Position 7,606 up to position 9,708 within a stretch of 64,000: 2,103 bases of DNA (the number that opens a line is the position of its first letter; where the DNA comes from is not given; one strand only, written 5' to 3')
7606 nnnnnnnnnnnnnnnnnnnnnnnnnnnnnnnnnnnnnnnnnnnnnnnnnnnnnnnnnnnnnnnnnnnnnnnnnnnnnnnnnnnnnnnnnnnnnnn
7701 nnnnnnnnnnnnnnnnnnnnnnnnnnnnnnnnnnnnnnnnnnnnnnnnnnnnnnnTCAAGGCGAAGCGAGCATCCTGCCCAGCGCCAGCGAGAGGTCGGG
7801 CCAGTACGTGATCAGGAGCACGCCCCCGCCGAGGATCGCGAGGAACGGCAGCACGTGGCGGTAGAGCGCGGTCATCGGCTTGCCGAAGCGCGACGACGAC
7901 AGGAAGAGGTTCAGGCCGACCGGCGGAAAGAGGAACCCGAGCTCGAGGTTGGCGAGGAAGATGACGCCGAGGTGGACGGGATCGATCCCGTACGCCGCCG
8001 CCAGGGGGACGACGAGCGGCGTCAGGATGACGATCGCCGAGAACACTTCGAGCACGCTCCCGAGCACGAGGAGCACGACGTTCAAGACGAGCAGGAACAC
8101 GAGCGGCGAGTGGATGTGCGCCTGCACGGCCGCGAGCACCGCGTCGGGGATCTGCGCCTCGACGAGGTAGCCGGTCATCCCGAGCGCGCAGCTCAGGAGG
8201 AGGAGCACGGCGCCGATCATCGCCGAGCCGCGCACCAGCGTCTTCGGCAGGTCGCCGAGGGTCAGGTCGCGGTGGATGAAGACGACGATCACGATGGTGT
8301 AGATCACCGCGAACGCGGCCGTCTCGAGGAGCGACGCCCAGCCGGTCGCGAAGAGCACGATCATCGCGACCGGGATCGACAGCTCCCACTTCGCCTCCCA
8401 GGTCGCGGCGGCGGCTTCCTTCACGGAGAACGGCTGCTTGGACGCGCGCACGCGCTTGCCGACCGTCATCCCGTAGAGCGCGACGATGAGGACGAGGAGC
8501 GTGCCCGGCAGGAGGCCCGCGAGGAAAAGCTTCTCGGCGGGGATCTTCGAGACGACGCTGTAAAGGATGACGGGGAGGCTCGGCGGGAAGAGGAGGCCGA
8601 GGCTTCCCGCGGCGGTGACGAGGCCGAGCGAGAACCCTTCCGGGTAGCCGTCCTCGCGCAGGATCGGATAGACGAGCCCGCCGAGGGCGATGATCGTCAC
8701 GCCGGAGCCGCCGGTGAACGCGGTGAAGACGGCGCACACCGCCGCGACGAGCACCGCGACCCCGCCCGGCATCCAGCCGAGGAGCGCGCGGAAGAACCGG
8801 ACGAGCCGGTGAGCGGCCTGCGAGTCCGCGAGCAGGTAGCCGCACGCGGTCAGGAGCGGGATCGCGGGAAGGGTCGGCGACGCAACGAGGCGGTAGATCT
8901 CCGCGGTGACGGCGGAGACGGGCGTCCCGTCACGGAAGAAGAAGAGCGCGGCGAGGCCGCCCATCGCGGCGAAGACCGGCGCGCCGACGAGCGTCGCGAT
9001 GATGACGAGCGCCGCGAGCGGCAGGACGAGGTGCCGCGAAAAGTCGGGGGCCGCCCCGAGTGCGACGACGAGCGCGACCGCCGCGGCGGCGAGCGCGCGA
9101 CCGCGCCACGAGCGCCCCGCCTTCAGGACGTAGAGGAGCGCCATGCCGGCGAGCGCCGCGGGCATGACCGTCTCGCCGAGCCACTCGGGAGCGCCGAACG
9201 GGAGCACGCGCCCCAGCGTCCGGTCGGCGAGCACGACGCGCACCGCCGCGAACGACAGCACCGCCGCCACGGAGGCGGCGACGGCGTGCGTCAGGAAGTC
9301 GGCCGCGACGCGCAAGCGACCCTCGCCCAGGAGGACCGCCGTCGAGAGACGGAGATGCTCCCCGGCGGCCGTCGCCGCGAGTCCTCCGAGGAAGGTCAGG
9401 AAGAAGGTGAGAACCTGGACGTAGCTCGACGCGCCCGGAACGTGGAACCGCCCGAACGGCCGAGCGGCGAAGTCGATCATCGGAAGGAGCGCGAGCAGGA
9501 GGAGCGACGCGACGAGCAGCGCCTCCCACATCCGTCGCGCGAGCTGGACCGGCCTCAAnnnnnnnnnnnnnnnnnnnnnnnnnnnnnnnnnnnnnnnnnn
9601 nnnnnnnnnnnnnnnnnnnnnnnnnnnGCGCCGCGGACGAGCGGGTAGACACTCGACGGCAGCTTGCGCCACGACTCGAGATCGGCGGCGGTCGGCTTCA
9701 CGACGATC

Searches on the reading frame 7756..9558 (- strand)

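Call 94: search_protein_families(library=pfam, proteins=[window:7756-9558:-], max_evalue=0.000001)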
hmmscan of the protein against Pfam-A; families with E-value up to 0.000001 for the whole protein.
window:7756-9558:- (600 aa): 2 families
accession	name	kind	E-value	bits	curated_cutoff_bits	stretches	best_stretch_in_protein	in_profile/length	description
PF06808.19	DctM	-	2.5e-71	241.2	23.8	1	184-588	3-412/413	Tripartite ATP-independent periplasmic transporter, DctM component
PF04290.18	DctQ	-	6.2e-10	39.5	28.3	1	23-152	2-131/132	Tripartite ATP-independent periplasmic transporters, DctQ component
